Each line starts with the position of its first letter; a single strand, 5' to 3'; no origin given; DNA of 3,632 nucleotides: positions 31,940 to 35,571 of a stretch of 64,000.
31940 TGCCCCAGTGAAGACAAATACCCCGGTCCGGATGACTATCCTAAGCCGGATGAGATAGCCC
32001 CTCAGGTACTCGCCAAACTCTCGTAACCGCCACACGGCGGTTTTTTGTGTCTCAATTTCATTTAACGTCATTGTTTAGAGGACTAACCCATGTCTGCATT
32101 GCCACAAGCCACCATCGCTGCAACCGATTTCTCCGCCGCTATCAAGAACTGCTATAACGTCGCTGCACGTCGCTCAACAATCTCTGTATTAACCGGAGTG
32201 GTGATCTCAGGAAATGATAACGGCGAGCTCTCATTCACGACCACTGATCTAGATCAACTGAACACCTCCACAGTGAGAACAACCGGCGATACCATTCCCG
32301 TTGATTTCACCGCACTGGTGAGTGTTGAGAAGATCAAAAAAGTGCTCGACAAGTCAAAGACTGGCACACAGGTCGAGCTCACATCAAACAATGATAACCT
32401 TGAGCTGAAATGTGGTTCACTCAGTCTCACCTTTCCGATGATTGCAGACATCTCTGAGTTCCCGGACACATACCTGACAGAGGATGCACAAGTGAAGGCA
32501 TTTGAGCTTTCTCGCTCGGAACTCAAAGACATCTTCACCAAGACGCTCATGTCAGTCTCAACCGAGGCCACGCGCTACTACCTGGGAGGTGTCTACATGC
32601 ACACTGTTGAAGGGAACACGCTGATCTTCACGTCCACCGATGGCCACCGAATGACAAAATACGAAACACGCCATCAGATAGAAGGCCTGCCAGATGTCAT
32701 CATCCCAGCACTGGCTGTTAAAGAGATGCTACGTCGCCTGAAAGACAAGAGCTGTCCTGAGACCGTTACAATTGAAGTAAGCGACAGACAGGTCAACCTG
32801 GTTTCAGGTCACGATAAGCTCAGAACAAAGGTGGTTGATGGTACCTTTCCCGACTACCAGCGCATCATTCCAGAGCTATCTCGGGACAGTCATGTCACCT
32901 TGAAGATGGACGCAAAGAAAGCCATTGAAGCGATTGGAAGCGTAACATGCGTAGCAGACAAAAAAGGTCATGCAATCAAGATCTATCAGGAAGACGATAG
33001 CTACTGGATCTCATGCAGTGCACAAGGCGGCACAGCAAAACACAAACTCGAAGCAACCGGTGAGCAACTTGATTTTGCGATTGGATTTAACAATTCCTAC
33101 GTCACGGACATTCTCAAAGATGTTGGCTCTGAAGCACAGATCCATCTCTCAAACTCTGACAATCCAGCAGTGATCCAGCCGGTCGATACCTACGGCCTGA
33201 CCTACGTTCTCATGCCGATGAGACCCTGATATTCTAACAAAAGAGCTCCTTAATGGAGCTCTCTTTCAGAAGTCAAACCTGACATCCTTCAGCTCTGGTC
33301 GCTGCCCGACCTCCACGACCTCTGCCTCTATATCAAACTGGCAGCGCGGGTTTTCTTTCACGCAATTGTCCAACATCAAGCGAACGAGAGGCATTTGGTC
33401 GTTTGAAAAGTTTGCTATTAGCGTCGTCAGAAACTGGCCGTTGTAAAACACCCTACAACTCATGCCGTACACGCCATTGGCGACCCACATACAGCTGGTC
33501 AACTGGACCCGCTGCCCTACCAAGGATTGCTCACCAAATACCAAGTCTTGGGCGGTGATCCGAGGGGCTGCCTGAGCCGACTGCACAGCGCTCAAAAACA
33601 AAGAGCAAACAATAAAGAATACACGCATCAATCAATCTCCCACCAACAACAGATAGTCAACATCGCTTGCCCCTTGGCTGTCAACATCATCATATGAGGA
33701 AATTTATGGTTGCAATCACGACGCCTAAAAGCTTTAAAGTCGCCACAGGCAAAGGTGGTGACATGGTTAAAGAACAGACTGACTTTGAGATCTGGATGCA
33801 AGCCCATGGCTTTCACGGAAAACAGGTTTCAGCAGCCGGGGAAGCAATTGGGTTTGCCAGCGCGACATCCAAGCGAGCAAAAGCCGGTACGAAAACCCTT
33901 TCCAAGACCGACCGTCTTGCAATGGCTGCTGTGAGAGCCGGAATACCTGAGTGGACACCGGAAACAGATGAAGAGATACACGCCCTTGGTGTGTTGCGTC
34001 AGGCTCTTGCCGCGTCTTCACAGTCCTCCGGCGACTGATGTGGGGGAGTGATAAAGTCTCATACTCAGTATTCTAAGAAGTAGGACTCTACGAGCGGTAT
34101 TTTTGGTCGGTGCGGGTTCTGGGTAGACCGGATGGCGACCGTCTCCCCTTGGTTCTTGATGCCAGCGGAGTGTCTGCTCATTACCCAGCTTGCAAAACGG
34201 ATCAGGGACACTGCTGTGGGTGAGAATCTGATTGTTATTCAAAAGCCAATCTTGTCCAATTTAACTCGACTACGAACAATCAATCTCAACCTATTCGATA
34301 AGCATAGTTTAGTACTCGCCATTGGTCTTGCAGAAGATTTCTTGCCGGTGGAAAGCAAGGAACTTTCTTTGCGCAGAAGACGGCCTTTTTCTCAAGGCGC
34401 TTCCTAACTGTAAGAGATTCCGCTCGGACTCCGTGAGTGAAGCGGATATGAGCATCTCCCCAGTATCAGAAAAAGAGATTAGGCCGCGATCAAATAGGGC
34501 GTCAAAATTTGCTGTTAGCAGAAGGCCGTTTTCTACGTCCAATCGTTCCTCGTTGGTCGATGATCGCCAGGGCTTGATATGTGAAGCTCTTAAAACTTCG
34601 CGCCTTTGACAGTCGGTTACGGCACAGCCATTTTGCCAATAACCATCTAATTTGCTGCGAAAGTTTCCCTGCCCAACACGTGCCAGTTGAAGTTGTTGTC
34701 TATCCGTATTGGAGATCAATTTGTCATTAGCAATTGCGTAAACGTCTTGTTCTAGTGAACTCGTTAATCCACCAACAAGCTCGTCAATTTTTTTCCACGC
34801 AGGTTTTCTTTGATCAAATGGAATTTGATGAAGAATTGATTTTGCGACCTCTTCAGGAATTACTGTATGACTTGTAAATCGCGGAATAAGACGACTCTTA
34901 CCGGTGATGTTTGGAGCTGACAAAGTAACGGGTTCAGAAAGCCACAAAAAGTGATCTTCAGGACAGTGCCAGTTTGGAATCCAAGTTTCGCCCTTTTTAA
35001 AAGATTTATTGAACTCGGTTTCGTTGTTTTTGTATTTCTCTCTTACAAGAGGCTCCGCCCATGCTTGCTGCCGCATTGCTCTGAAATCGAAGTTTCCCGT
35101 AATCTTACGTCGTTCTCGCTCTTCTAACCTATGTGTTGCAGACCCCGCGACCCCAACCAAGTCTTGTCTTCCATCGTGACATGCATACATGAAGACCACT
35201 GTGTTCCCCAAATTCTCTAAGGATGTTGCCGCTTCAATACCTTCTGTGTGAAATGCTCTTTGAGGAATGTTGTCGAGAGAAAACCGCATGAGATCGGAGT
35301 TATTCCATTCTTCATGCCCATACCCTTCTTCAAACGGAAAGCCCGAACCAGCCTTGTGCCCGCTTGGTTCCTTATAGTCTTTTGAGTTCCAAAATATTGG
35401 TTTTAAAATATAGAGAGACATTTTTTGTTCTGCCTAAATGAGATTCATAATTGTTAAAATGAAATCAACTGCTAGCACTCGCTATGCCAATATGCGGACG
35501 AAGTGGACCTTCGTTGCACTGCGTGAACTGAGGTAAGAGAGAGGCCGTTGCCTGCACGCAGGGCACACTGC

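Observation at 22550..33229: An ~11-kb cos-proximal, inward-transcribed operon: a possible first-injected 'leading region' in a temperate lambdoid phage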

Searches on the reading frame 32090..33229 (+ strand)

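Call 6: search_protein_families(library=pfam, proteins=[window:32090-33229:+], max_evalue=0.01)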
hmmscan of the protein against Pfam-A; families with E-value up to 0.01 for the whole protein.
window:32090-33229:+ (379 aa): 3 families
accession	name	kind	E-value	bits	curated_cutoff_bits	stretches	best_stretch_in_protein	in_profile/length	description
PF02767.21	DNA_pol3_beta_2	-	8.3e-24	84.5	27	1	140-255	2-116/116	DNA polymerase III beta subunit, central domain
PF00712.24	DNA_pol3_beta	-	2e-17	63.9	24.4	2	138-250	3-112/120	DNA polymerase III beta subunit, N-terminal domain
PF02768.20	DNA_pol3_beta_3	-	6.8e-13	48.9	27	1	265-378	6-121/121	DNA polymerase III beta subunit, C-terminal domain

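Call 20: search_protein_families(library=phrogs, proteins=[window:32090-33229:+], max_evalue=0.001)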
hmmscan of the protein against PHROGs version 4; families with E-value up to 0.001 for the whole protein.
window:32090-33229:+ (379 aa): 3 families
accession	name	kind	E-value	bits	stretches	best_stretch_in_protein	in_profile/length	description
phrog_947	-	DNA, RNA and nucleotide metabolism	3.2e-58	198.5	1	7-378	5-364/368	DNA polymerase processivity factor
phrog_3007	-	DNA, RNA and nucleotide metabolism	1.7e-11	45.2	1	158-266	19-123/190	RusA-like Holliday junction resolvase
phrog_6615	-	DNA, RNA and nucleotide metabolism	2.7e-09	38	1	237-379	58-213/214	DNA polymerase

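Call 58: search_protein_families(library=padloc, proteins=[window:32090-33229:+], max_evalue=0.001)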
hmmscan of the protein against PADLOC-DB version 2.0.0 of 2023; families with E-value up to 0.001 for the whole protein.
window:32090-33229:+ (379 aa): 0 families

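Call 59: search_protein_families(library=ncbifam, proteins=[window:32090-33229:+], max_evalue=0.001)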
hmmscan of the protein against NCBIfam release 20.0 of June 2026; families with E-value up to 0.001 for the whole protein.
window:32090-33229:+ (379 aa): 4 families
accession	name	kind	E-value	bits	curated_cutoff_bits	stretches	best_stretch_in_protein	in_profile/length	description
TIGR00663.1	dnan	equivalog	1.4e-54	185.5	137.65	1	8-378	4-366/367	DNA polymerase III subunit beta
NF004184.0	PRK05643.3-2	equivalog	2.9e-22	79.1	443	1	16-377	12-373/375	DNA polymerase III subunit beta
NF011508.0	PRK14946.1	equivalog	8.5e-10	38.3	513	1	76-357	71-344/366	DNA polymerase III subunit beta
NF002221.0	PRK01115.1-4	subfamily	2.8e-05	23.6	239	0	210-327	76-185/248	DNA polymerase sliding clamp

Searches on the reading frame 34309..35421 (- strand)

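Call 9: search_protein_families(library=pfam, proteins=[window:34309-35421:-], max_evalue=0.001)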
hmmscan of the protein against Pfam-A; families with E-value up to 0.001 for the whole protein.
window:34309-35421:- (370 aa): 1 family
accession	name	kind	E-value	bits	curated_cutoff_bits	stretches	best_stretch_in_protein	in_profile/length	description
PF13391.12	HNH_2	-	2.4e-12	46.9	21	1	266-317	1-65/66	HNH endonuclease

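Call 64: search_protein_families(library=phrogs, proteins=[window:34309-35421:-], max_evalue=0.01)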
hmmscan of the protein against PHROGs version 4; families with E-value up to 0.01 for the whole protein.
window:34309-35421:- (370 aa): 4 families
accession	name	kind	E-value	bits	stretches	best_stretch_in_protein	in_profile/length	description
phrog_23050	-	unknown function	7.2e-08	33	1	247-317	272-338/383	-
phrog_20585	-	unknown function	1.6e-06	28.3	1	248-317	219-285/337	-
phrog_21425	-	unknown function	1e-05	26.1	1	240-317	196-267/319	-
phrog_31713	-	unknown function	0.0061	16.7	1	243-320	188-260/292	-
